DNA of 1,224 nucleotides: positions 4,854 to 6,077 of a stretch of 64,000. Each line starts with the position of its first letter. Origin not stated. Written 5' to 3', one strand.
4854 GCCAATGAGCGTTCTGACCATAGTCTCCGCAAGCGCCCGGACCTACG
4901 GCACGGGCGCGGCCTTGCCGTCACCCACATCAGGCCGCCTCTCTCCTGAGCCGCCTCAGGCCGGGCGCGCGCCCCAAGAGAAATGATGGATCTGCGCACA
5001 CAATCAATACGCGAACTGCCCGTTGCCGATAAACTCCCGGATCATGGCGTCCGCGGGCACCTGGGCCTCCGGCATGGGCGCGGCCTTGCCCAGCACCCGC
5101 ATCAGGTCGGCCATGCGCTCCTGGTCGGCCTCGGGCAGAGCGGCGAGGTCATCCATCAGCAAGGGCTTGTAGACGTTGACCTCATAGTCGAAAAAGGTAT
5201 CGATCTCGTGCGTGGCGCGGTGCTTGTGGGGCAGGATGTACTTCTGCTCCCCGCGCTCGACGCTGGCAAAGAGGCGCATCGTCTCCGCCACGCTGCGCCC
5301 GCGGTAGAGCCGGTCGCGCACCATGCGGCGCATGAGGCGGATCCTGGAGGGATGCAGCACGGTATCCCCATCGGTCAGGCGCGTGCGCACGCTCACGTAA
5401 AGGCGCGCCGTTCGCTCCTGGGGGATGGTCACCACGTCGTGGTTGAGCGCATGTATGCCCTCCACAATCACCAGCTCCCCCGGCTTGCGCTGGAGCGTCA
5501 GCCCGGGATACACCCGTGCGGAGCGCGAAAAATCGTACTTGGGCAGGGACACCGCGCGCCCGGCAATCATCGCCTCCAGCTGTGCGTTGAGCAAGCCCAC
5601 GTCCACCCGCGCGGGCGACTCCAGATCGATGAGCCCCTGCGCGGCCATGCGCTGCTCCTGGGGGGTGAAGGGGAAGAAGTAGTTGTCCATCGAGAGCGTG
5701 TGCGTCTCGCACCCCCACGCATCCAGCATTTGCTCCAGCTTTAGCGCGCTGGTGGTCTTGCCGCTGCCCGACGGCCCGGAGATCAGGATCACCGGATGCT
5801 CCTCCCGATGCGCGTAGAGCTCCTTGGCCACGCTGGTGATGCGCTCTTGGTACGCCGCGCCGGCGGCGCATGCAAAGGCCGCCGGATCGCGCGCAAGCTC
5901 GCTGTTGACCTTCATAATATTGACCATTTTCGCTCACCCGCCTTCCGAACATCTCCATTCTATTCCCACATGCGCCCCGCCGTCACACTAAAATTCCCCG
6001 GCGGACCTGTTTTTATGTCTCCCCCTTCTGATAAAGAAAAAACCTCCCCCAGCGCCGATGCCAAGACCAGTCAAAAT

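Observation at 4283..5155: Five tandem, progressively decayed copies of the last ~145 bp of a kinase CDS fill its downstream intergenic region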

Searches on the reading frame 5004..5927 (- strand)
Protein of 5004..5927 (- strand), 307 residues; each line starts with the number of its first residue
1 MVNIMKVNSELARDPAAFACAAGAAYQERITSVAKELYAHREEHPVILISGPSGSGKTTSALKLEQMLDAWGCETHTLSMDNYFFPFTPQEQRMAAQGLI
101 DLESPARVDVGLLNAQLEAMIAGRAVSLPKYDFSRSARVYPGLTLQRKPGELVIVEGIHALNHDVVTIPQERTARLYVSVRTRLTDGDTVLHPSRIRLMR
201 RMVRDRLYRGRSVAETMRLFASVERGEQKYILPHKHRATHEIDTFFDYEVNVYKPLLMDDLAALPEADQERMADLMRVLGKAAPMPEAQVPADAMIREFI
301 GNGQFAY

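Call 8: search_protein_families(library=pfam, proteins=[window:5004-5927:-], max_evalue=0.01)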
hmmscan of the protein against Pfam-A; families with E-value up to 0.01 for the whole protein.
window:5004-5927:- (307 aa): 10 families
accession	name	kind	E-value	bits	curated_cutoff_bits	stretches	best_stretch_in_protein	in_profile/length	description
PF00485.24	PRK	-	5.9e-18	65.8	22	1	46-242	1-187/196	Phosphoribulokinase / Uridine kinase family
PF13401.12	AAA_22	-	0.00012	22.8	27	1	43-106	4-64/130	AAA domain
PF13191.12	AAA_16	-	0.00013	23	32.6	1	33-94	12-73/167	AAA ATPase domain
PF20720.3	nSTAND3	-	0.00075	19.7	27.2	1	32-65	5-38/155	Novel STAND NTPase 3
PF01583.26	APS_kinase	-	0.00077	20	21.1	1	46-82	4-40/152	Adenylylsulphate kinase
PF05729.18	NACHT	-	0.0022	18.3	26.7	1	46-91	2-44/167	NACHT domain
PF00437.27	T2SSE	-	0.0028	16.8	24.9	1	41-69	139-167/370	Type II/IV secretion system protein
PF13671.12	AAA_33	-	0.0029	18.3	27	0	46-92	1-42/143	AAA domain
PF00448.28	SRP54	-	0.0043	17.2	22.7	1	46-83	3-40/196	SRP54-type protein, GTPase domain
PF13238.12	AAA_18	-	0.0046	17.9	29.4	0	47-74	1-31/128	AAA domain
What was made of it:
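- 5004..5927 (-): PRK/uridine-kinase-family gene (307 aa), intact. This is the source gene. Pfam PF00485 PRK, E 5.9e-18 (call 8).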

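Call 9: find_homologous_proteins(query=window:5004-5927:-, max_evalue=1e-20)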
Query window:5004-5927:- (307 aa): 5359 proteins with E <= 1e-20 among 8000 candidates; the best 120 are listed.
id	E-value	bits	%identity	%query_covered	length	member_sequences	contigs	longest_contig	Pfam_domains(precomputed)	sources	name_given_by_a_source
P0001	3.9e-200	681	100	100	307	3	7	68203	PF00485.25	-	-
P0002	1.3e-160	552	79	100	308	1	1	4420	PF00485.25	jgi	jgi:uridine kinase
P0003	1.4e-139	482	69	100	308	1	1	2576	PF00485.25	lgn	-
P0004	4.0e-136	471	66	100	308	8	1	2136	PF00485.25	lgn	-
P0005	5.2e-131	454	67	99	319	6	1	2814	PF00485.25,PF13401.13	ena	-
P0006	3.5e-130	452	65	100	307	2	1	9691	PF00485.25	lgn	-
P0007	6.7e-124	431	62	100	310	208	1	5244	PF00485.25,PF13191.13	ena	-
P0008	7.1e-124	431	64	100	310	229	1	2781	PF00485.25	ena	-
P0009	1.5e-120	420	65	97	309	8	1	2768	PF00485.25,PF13191.13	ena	-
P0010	6.6e-108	379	55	100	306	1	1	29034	PF00485.25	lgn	-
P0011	1.7e-107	377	56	99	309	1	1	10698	PF00485.25,PF13401.13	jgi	-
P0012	2.3e-106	374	55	100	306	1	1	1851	PF00485.25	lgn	-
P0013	2.0e-105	370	54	99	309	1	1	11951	PF00485.25,PF13191.13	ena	-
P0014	2.2e-105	370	55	100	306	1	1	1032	PF00485.25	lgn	-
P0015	3.0e-104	367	55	99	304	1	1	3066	PF00485.25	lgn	-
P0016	6.1e-103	362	56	98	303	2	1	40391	PF00485.25,PF13401.13,PF13191.13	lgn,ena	-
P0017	2.5e-102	360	54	99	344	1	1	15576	PF00485.25,PF13401.13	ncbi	-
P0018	7.7e-102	359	55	98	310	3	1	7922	PF00485.25,PF13191.13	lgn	-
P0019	1.7e-101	357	53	100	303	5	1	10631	PF00485.25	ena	-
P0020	3.9e-101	356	52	100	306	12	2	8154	PF00485.25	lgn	-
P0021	8.5e-101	355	50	100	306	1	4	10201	PF00485.25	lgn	-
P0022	1.5e-100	354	54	100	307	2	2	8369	PF00485.25,PF13401.13,PF13191.13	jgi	-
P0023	4.1e-100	353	53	98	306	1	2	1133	PF00485.25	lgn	-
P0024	4.3e-100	353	56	99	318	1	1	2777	PF00485.25,PF13671.13,PF13191.13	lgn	-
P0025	1.2e-99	351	52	100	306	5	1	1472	PF00485.25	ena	-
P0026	1.9e-99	351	53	98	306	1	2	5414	PF00485.25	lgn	-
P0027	1.9e-99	351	53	99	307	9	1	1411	PF00485.25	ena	-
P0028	4.6e-99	350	54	98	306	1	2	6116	PF00485.25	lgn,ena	-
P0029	5.4e-99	349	52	98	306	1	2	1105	PF00485.25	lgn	-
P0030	5.4e-99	349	52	98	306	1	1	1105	PF00485.25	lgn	-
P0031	5.6e-99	349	52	100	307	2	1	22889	PF00485.25,PF01583.27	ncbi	-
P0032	9.9e-99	348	52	100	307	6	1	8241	PF00485.25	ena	-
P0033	1.3e-98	348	53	98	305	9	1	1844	PF00485.25,PF13401.13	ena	-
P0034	1.3e-98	348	52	99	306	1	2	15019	PF00485.25,PF13401.13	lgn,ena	-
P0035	1.5e-98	348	55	93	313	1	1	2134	PF00485.25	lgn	-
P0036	1.5e-98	348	52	100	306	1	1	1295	PF00485.25,PF07728.21,PF01583.27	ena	-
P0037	2.0e-98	347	51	100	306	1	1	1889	PF00485.25,PF01583.27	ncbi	-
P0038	3.1e-98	347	52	99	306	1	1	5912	PF00485.25,PF13401.13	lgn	-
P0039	6.7e-98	346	49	100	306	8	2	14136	PF00485.25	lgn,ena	-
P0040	9.9e-98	345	52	100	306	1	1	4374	PF00485.25,PF13191.13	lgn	-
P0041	1.6e-97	344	50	100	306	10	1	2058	PF00485.25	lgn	-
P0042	1.6e-97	344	53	100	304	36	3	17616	PF00485.25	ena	-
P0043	2.0e-97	344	54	99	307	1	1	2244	PF00485.25,PF13671.13,PF13191.13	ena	-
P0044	2.1e-97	344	51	98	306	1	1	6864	PF00485.25,PF01583.27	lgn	-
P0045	2.2e-97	344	52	100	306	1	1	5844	PF00485.25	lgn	-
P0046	2.3e-97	344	51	100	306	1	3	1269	PF00485.25,PF01583.27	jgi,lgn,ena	-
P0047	2.3e-97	344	53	100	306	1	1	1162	PF00485.25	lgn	-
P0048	2.3e-97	344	52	99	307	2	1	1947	PF00485.25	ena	-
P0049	2.9e-97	344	51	98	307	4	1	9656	PF00485.25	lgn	-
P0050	3.2e-97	343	53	100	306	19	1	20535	PF00485.25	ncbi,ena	-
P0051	3.5e-97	343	53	100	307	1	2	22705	PF00485.25,PF13401.13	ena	-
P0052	4.3e-97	343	51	100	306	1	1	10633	PF00485.25,PF01583.27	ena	-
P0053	4.3e-97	343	52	100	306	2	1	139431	PF00485.25,PF01583.27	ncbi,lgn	-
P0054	4.5e-97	343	51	100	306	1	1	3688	PF00485.25,PF01583.27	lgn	-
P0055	4.9e-97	343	51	99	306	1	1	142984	PF00485.25,PF13401.13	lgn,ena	-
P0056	5.5e-97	343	53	100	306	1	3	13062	PF00485.25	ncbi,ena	-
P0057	5.7e-97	343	52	98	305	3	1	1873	PF00485.25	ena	-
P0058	6.2e-97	343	50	100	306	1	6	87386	PF00485.25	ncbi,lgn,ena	-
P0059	8.0e-97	342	52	99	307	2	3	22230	PF00485.25,PF13401.13,PF13191.13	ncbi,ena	-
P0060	8.1e-97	342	52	100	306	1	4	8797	PF00485.25,PF01583.27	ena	-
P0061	8.4e-97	342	52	100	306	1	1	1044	PF00485.25,PF01583.27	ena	-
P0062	9.6e-97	342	52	98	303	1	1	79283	PF00485.25,PF13401.13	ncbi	-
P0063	1.0e-96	342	50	100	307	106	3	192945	PF00485.25,PF13238.13,PF13191.13,PF01583.27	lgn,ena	-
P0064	1.0e-96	342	49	100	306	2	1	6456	PF00485.25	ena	-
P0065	1.1e-96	342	52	99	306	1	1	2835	PF00485.25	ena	-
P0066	1.1e-96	342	51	98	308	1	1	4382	PF00485.25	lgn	-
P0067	1.2e-96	342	51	99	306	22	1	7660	PF00485.25,PF13401.13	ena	-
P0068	1.2e-96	342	50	100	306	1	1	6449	PF00485.25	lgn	-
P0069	1.3e-96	342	51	100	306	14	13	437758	PF00485.25,PF01583.27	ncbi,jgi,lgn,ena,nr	ncbi:MAG: adenylyl-sulfate kinase [Ruminococcus sp.]|nr:adenylyl-sulfate kinase [Ruminococcus sp.]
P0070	1.3e-96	341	51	99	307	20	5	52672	PF00485.25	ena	-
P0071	1.5e-96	341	52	100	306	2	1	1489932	PF00485.25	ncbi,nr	ncbi:MAG: hypothetical protein NC093_03700 [Alistipes sp.]|nr:hypothetical protein [Alistipes sp.]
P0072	1.6e-96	341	50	100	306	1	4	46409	PF00485.25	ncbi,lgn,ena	-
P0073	2.0e-96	341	52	99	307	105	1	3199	PF00485.25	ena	-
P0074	2.1e-96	341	55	98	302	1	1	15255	PF00485.25,PF13191.13,PF01583.27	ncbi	-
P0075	2.2e-96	341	52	100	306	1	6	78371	PF00485.25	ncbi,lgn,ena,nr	ncbi:MAG: adenylyl-sulfate kinase [Ruminococcus sp.]|nr:adenylyl-sulfate kinase [Ruminococcus sp.]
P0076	2.4e-96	341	51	99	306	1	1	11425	PF00485.25,PF13401.13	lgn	-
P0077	2.4e-96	341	51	100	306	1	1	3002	PF00485.25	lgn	-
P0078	2.5e-96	341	52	98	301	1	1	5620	PF00485.25,PF13191.13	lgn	-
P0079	2.5e-96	341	52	98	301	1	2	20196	PF00485.25,PF13191.13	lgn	-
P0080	2.8e-96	340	52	99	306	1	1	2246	PF00485.25,PF13401.13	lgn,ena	-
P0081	2.9e-96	340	52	98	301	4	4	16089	PF00485.25,PF13191.13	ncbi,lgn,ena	-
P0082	2.9e-96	340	51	99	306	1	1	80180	PF00485.25,PF13191.13,PF01583.27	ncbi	-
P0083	3.3e-96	340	50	100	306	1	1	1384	PF00485.25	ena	-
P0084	3.8e-96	340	50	100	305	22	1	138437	PF00485.25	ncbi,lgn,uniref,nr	ncbi:uridine kinase [Ruminococcus sp. XPD3002]|uniref:uridine kinase family protein n=1 Tax=Ruminoco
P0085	3.9e-96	340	51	99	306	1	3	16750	PF00485.25,PF13401.13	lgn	-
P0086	3.9e-96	340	51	100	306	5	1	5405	PF00485.25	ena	-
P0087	4.1e-96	340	51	100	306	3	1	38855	PF00485.25,PF01583.27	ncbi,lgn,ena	-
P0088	4.3e-96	340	50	100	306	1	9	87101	PF00485.25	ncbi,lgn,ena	-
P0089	4.4e-96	340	52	96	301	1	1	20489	PF00485.25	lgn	-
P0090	4.4e-96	340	51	99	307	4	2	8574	PF00485.25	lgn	-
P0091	4.9e-96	340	52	100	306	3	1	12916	PF00485.25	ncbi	-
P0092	5.3e-96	339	51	99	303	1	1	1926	PF00485.25,PF13191.13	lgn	-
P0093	6.0e-96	339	50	100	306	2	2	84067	PF00485.25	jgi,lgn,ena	-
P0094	6.7e-96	339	50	98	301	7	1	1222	PF00485.25,PF13238.13,PF13191.13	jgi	-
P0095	7.0e-96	339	52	99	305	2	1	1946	PF00485.25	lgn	-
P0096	7.2e-96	339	51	100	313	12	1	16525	PF00485.25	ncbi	-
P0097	8.0e-96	339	52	99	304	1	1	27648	PF00485.25,PF13401.13,PF13238.13,PF13191.13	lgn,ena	-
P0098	9.0e-96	339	52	98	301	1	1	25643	PF00485.25,PF13191.13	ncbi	-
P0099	1.0e-95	339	52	100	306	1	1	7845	PF00485.25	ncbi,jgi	jgi:uridine kinase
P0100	1.0e-95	339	52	100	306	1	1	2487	PF00485.25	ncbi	-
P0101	1.0e-95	339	54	98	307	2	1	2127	PF00485.25,PF13671.13,PF13401.13,PF13191.13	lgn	-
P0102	1.0e-95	339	55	99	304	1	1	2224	PF00485.25,PF20720.4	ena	-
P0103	1.1e-95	338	50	99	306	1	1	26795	PF00485.25,PF13401.13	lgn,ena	-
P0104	1.1e-95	338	50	100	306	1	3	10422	PF00485.25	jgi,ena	-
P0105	1.1e-95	338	50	100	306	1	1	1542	PF00485.25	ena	-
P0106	1.1e-95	338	50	100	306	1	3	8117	PF00485.25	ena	-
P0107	1.2e-95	338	52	98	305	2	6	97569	PF00485.25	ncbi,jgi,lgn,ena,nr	ncbi:MAG: adenylyl-sulfate kinase [Ruminococcus sp.]|nr:adenylyl-sulfate kinase [Ruminococcus sp.]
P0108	1.2e-95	338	54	97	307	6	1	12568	PF00485.25,PF13191.13,PF01583.27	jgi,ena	jgi:uridine kinase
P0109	1.2e-95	338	54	98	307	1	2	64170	PF00485.25,PF13401.13,PF20720.4,PF13191.13,PF01583.27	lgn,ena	-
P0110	1.3e-95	338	49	100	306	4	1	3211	PF00485.25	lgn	-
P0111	1.5e-95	338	52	100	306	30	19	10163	PF00485.25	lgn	-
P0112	1.5e-95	338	50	100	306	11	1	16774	PF00485.25,PF07728.21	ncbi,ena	-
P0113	1.5e-95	338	50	100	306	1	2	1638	PF00485.25,PF13401.13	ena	-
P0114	1.6e-95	338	51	100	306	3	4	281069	PF00485.25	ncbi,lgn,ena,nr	ncbi:MAG: adenylyl-sulfate kinase [Ruminococcus sp.]|nr:adenylyl-sulfate kinase [Ruminococcus sp.]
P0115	1.6e-95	338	52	99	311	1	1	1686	PF00485.25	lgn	-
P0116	1.7e-95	338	52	100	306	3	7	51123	PF00485.25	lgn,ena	-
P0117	1.7e-95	338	52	98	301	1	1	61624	PF00485.25,PF13191.13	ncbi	-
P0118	1.8e-95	338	49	100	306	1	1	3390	PF00485.25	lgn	-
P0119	1.9e-95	338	50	100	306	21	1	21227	PF00485.25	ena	-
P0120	2.0e-95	338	50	100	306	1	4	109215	PF00485.25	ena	-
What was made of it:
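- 5004..5927 (-): More than 5000 homologues of about the same length (call 9).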

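Call 10: find_related_loci(query=window:5004-5927:-, collection=genome_contigs, flank=4000)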
Query window:5004-5927:- (307 aa) in genome_contigs; peptide patterns used: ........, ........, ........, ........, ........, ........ (x = any residue, [..] = any of these).
89 stretches matched a pattern; 19 encode a relative of the query (tblastn E <= 1e-3); 19 distinct loci.
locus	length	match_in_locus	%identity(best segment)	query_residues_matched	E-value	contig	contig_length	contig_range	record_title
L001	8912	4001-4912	67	4-307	2e-128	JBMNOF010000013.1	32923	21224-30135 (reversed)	MAG: Candidatus Spyradocola sp. isolate SBF912SR2HQ0090 scaffold_5340_c1, whole genome shotgun sequence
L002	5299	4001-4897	41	7-303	4e-73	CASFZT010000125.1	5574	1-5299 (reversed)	uncultured Ruminococcus sp. isolate B33_L2_394394_idba_bin.181 genome assembly, contig: B33_L2_394394_idba_bin.181.fa_sc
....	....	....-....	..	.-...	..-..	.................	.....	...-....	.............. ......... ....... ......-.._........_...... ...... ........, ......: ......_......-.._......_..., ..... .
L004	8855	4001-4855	36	25-307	1e-46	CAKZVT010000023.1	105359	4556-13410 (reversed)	MAG TPA_asm: uncultured Prevotella sp. isolate ERR527124_bin.3_CONCOCT_v1.1_MAG genome assembly, contig: ERZ1745187.60,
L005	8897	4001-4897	35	11-305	2e-45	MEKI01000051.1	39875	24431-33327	MAG: Acidobacteria bacterium RBG_13_68_16 RBG_13_scaffold_2140, whole genome shotgun sequence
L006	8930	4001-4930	34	1-305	2e-44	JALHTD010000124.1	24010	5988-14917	MAG: Thermoanaerobaculaceae bacterium isolate PFL15 seq_1084381, whole genome shotgun sequence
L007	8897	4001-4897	34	11-305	9e-44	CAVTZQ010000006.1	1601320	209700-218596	MAG: uncultured Acidobacteriota bacterium isolate MFD04408.bin.1.50 genome assembly, contig: contig_43668, whole genome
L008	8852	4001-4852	34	26-305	4e-40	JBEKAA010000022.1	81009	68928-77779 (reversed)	MAG: Thermoanaerobaculaceae bacterium isolate SPRUCE 101 SPRUCE_101_22, whole genome shotgun sequence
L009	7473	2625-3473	33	27-305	5e-40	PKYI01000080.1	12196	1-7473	MAG: Acidobacteria bacterium isolate palsa_272 73.20120500_P19.29_contig_3163, whole genome shotgun sequence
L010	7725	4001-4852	33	26-305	8e-39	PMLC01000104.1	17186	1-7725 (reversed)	MAG: Acidobacteria bacterium isolate fen_297 73.20120600_E1D.18_contig_33621, whole genome shotgun sequence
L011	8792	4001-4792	35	46-305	1e-38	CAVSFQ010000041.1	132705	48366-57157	MAG: uncultured Acidobacteriota bacterium isolate MFD01872.bin.2.171 genome assembly, contig: contig_7368, whole genome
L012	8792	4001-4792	34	46-305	2e-38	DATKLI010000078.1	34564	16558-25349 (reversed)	MAG TPA_asm: Thermoanaerobaculaceae bacterium isolate SMAG_U14681 k141_2362372, whole genome shotgun sequence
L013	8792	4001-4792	35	46-305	3e-38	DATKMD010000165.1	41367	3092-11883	MAG TPA_asm: Thermoanaerobaculaceae bacterium isolate SMAG_U14702 k141_2410524, whole genome shotgun sequence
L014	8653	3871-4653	32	46-305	7e-37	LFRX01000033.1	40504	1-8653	MAG: Acholeplasmatales bacterium DTU056 scaffold12100, whole genome shotgun sequence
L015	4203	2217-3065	30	24-305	1e-33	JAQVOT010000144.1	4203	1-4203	MAG: Eubacteriales bacterium isolate STF1_187 NODE_90493_length_4203_cov_2.340775_Sandtown_F1, whole genome shotgun sequ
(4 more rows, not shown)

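Call 11: find_encoding_contigs(protein=P0001, flank=3000, max_places=10)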
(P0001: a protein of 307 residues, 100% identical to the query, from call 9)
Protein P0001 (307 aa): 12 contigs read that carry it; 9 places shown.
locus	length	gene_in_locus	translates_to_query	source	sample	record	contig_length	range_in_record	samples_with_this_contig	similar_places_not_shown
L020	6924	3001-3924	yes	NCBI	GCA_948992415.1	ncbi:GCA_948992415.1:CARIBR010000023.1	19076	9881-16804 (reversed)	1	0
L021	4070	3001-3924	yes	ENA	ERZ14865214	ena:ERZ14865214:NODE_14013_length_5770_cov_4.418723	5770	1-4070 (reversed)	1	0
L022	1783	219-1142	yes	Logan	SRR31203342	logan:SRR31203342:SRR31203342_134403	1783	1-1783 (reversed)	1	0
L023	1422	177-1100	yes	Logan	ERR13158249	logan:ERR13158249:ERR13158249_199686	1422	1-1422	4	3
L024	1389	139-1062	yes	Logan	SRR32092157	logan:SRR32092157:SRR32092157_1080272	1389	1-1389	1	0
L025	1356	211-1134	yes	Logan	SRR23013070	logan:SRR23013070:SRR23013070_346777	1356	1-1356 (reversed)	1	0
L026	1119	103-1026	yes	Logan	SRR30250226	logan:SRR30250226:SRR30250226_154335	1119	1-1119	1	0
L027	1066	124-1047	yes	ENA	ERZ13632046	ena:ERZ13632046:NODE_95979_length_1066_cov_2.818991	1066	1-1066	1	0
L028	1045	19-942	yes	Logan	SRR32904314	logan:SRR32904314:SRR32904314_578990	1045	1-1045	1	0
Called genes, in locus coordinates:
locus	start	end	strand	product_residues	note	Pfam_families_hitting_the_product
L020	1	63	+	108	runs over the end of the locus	-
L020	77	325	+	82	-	PF01257:2Fe-2S_thioredx (weak)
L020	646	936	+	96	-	PF12844:HTH_19, PF13560:HTH_31 (weak), PF01381:HTH_3, PF07022:Phage_CI_repr (weak)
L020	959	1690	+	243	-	PF00072:Response_reg, PF04397:LytTR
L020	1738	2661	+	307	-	PF08220:HTH_DeoR (weak), PF08279:HTH_11, PF19187:HTH_PafC (weak), PF13280:WYL, PF25583:WCX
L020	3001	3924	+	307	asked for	PF00485:PRK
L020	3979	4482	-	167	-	-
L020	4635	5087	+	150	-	-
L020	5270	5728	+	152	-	PF04397:LytTR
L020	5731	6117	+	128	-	PF11457:DUF3021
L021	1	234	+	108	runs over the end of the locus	-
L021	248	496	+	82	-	PF01257:2Fe-2S_thioredx (weak)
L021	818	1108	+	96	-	PF12844:HTH_19, PF13560:HTH_31 (weak), PF01381:HTH_3, PF07022:Phage_CI_repr (weak)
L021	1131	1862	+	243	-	PF00072:Response_reg, PF04397:LytTR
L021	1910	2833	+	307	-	PF08220:HTH_DeoR (weak), PF08279:HTH_11, PF19187:HTH_PafC (weak), PF13280:WYL, PF25583:WCX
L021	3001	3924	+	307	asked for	PF00485:PRK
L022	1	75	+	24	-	?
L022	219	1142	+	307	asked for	PF00485:PRK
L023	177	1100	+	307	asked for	PF00485:PRK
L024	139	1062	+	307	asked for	PF00485:PRK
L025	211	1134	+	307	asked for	PF00485:PRK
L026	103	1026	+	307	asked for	PF00485:PRK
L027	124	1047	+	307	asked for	PF00485:PRK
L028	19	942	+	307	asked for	PF00485:PRK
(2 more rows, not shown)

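Call 12: find_encoding_contigs(protein=P0002, flank=3000, max_places=6)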
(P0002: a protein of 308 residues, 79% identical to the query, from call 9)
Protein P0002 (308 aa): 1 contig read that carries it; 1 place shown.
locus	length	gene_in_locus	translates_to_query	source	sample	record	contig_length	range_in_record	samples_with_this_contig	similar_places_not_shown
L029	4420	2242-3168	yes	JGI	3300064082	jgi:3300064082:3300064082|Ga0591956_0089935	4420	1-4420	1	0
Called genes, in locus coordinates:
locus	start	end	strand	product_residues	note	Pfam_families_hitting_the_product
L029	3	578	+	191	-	?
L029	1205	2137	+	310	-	PF08220:HTH_DeoR (faint), PF08279:HTH_11, PF19187:HTH_PafC (faint), PF13280:WYL, PF25583:WCX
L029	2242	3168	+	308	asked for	PF00485:PRK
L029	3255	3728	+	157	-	-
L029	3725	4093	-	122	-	-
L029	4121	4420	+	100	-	?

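Call 22: find_related_loci(query=window:5004-5927:-, collection=metagenome_contigs, flank=3000)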
Query window:5004-5927:- (307 aa) in metagenome_contigs; peptide patterns used: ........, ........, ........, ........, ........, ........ (x = any residue, [..] = any of these).
142 stretches matched a pattern; 29 encode a relative of the query (tblastn E <= 1e-3); 29 distinct loci.
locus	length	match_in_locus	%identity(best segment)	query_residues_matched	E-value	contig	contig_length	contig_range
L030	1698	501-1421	99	1-307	0e+0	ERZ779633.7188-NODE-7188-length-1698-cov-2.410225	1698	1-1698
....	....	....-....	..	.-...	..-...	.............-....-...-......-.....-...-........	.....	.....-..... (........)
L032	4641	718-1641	62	1-307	8e-131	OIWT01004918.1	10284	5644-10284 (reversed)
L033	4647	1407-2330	62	1-307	1e-131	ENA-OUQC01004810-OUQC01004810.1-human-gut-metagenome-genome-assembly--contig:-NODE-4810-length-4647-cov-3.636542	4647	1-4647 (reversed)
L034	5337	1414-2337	62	1-307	6e-130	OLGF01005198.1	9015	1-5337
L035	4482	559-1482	61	1-307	3e-128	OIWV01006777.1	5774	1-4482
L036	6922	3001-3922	51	1-307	3e-52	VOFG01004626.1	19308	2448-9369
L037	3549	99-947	34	25-305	1e-47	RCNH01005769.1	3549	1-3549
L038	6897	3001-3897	35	11-305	1e-45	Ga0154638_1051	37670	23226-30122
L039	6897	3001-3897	35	11-305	1e-45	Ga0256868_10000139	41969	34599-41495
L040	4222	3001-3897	34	11-305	3e-42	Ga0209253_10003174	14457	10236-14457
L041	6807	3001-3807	34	41-305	7e-41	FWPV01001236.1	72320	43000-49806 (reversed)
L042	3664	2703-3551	33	27-305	4e-40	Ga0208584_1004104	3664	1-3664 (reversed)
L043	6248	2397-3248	34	26-305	3e-40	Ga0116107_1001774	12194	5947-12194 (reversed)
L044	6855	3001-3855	36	25-307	1e-46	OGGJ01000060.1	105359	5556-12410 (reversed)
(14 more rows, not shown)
